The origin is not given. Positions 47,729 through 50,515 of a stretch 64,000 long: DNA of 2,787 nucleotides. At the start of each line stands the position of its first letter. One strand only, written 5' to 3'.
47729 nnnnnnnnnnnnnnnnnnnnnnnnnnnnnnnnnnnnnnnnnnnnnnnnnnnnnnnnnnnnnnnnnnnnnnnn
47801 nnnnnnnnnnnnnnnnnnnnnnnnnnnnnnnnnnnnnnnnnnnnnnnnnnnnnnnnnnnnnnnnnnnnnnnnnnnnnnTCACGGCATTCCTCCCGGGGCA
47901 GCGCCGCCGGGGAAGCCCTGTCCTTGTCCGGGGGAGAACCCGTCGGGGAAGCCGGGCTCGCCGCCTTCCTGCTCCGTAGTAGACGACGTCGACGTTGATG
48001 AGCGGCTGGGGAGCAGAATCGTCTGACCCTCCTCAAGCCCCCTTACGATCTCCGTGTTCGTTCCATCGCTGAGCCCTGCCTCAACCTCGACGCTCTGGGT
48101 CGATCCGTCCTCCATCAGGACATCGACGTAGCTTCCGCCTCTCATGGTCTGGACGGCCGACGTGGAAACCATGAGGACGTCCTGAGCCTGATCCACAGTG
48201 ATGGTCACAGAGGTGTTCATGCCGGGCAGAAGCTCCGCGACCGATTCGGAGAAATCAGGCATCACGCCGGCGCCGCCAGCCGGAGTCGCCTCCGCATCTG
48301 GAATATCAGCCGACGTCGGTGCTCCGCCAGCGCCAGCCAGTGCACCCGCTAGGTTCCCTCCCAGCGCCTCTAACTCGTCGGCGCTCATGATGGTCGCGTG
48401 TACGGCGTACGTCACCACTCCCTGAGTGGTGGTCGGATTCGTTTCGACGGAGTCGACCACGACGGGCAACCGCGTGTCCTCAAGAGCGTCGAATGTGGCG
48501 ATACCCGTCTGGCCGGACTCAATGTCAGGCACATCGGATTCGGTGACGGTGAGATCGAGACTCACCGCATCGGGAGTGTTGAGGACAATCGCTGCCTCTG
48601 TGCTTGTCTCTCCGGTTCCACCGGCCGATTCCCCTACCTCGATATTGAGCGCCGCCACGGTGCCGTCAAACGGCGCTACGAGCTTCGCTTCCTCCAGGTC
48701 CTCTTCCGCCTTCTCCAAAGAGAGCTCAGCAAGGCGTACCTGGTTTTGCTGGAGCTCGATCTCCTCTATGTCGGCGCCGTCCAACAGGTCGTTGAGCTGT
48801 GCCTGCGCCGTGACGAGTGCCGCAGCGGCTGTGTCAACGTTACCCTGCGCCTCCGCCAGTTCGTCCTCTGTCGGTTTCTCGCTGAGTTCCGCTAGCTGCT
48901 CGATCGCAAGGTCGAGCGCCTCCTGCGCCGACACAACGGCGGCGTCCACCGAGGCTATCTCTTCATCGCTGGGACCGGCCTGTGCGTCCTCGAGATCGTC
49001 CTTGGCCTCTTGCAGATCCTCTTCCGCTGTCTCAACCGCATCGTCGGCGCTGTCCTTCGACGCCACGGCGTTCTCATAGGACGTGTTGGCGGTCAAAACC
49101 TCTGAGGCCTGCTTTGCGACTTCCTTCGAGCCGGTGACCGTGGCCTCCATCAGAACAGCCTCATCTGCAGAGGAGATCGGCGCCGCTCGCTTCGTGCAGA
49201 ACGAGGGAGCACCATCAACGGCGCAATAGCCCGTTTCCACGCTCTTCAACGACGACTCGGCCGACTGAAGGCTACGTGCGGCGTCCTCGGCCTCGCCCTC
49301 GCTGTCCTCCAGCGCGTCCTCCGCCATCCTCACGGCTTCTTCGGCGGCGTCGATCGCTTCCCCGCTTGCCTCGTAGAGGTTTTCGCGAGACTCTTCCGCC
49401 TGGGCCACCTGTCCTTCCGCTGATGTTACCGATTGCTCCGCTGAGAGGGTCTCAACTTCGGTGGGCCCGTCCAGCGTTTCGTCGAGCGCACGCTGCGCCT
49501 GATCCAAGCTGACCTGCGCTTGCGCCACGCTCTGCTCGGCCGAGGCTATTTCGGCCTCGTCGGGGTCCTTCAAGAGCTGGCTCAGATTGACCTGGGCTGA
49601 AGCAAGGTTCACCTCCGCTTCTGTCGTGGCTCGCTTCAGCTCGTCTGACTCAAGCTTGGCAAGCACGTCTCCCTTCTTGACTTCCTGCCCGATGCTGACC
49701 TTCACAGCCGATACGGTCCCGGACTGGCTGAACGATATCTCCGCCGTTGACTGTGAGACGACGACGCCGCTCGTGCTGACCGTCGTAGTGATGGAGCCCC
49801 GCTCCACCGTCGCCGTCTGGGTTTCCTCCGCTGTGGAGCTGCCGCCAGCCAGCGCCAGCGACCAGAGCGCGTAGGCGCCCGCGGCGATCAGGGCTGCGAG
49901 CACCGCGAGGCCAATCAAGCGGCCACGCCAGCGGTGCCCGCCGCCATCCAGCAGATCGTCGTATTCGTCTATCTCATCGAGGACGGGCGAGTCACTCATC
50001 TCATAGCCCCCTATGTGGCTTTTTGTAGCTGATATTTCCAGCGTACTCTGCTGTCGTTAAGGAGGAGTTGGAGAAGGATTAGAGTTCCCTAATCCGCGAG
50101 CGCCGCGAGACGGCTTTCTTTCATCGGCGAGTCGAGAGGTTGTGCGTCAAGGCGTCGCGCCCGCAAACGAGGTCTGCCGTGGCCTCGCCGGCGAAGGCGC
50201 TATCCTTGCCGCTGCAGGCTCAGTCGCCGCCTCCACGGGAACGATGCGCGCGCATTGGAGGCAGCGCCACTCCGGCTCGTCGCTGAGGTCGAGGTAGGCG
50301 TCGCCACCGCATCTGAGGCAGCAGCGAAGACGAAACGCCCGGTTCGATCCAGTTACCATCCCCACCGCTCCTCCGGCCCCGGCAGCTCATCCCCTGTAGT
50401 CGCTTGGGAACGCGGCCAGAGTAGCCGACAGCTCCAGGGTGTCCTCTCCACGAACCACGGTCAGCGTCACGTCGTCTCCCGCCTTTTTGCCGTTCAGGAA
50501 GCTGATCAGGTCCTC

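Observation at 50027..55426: Candidate envelope-stress regulon: one ~65-bp cis-element upstream of four units next to a two-component system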

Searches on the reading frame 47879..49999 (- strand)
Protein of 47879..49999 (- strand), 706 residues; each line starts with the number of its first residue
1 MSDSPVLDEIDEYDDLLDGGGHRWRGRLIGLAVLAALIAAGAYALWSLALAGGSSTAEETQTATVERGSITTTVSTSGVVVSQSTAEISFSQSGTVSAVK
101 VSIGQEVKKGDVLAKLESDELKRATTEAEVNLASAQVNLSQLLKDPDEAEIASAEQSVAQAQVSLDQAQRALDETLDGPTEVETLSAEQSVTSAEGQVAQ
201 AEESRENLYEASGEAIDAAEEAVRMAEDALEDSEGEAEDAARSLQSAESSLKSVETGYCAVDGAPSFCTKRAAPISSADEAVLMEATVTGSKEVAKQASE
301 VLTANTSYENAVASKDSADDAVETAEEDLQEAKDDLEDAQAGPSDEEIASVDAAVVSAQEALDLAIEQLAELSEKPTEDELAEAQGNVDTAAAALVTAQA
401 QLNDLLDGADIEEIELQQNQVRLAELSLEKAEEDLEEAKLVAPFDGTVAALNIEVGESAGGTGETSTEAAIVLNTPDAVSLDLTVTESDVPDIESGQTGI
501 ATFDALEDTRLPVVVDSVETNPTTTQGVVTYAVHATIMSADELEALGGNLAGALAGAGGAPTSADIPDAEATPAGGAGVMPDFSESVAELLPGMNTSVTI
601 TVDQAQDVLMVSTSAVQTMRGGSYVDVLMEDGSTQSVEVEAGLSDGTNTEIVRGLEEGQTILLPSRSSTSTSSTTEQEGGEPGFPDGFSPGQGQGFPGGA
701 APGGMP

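Call 5: search_protein_families(library=pfam, proteins=[window:47879-49999:-], max_evalue=0.01)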
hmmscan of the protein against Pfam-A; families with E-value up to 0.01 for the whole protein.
window:47879-49999:- (706 aa): 5 families
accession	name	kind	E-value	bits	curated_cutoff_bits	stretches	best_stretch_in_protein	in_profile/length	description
PF13533.13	Biotin_lipoyl_2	-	3e-11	43.3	29.8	1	87-117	2-32/32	Biotin-lipoyl like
PF13437.12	HlyD_3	-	8.7e-09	36.5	22.2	1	440-535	2-93/106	HlyD family secretion protein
PF16576.10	HlyD_D23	-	3e-08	33.7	30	2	72-168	4-96/214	Barrel-sandwich domain of CusB or HlyD membrane-fusion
PF00364.28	Biotin_lipoyl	-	3.1e-05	24.2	22.1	1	87-116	44-73/73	Biotin-requiring enzyme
PF12700.13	HlyD_2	-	0.0031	16.8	25.1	1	57-129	37-107/416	HlyD family secretion protein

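Call 26: search_protein_families(library=ncbifam, proteins=[window:47879-49999:-], max_evalue=0.001)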
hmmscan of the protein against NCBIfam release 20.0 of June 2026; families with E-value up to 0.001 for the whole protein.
window:47879-49999:- (706 aa): 15 families
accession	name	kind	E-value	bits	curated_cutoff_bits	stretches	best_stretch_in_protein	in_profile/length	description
TIGR01730.1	RND_mfp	subfamily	5.4e-26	91.3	94.9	3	61-172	2-111/322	efflux RND transporter periplasmic adaptor subunit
NF002939.0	PRK03598.1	equivalog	1.1e-20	74.1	393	2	318-457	80-224/332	secretion protein HlyD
TIGR00998.1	8a0101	subfamily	1.1e-15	57.4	390.8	2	72-252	29-203/334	EmrA/EmrK family multidrug efflux transporter periplasmic adaptor subunit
NF008589.1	PRK11556.1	equivalog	2.2e-14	53.2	391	2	583-661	293-371/392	MdtA/MuxA family multidrug efflux RND transporter periplasmic adaptor subunit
NF038010.1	ABC_adapt_DarC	equivalog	5.8e-13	48.3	450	2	586-672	322-411/417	darobactin export ABC transporter periplasmic adaptor subunit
TIGR00999.1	8a0102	subfamily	1.1e-10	41.1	319.3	1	589-661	190-262/271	CzcB/NccB family metal efflux transporter periplasmic adaptor subunit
NF008606.0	PRK11578.1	equivalog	1.1e-10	41.1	342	2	594-665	292-364/371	macrolide transporter subunit MacA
TIGR01843.1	type_I_hlyD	subfamily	3.5e-10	39.4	208.65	2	70-166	27-122/422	HlyD family type I secretion periplasmic adaptor subunit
NF007785.0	PRK10476.1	equivalog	1.3e-09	37.4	376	2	321-459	87-230/347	multidrug transporter subunit MdtN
NF007132.1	PRK09578.1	equivalog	2.4e-09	36.4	512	2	50-140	30-120/396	MexX/AxyX family multidrug efflux RND transporter periplasmic adaptor subunit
TIGR03794.1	NHLM_micro_HlyD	equivalog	1.8e-08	33.8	156.2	1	68-255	40-225/421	NHLP bacteriocin system secretion protein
TIGR02971.1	heterocyst_DevB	subfamily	5.9e-07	29.2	129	0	93-253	24-174/327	ABC exporter membrane fusion protein, DevB family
TIGR04320.1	Surf_Exclu_PgrA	domain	1.9e-06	27.5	70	0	139-253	253-354/360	SEC10/PgrA surface exclusion domain-containing protein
NF033138.2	RND-peri-MexC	equivalog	0.00013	21.3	625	1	535-671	230-365/375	MexC family multidrug efflux RND transporter periplasmic adaptor subunit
NF011715.0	PRK15136.1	equivalog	0.00021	20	563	0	81-201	57-177/390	multidrug efflux MFS transporter periplasmic adaptor subunit EmrA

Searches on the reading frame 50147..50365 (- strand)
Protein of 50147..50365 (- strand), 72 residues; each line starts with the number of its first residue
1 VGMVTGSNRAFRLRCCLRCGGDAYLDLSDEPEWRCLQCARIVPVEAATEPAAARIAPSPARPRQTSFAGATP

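Call 5: search_protein_families(library=pfam, proteins=[window:50147-50365:-], max_evalue=0.01)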
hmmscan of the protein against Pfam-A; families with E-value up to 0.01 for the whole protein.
window:50147-50365:- (72 aa): 0 families

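Call 26: search_protein_families(library=ncbifam, proteins=[window:50147-50365:-], max_evalue=0.001)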
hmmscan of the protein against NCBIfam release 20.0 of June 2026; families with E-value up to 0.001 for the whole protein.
window:50147-50365:- (72 aa): 0 families
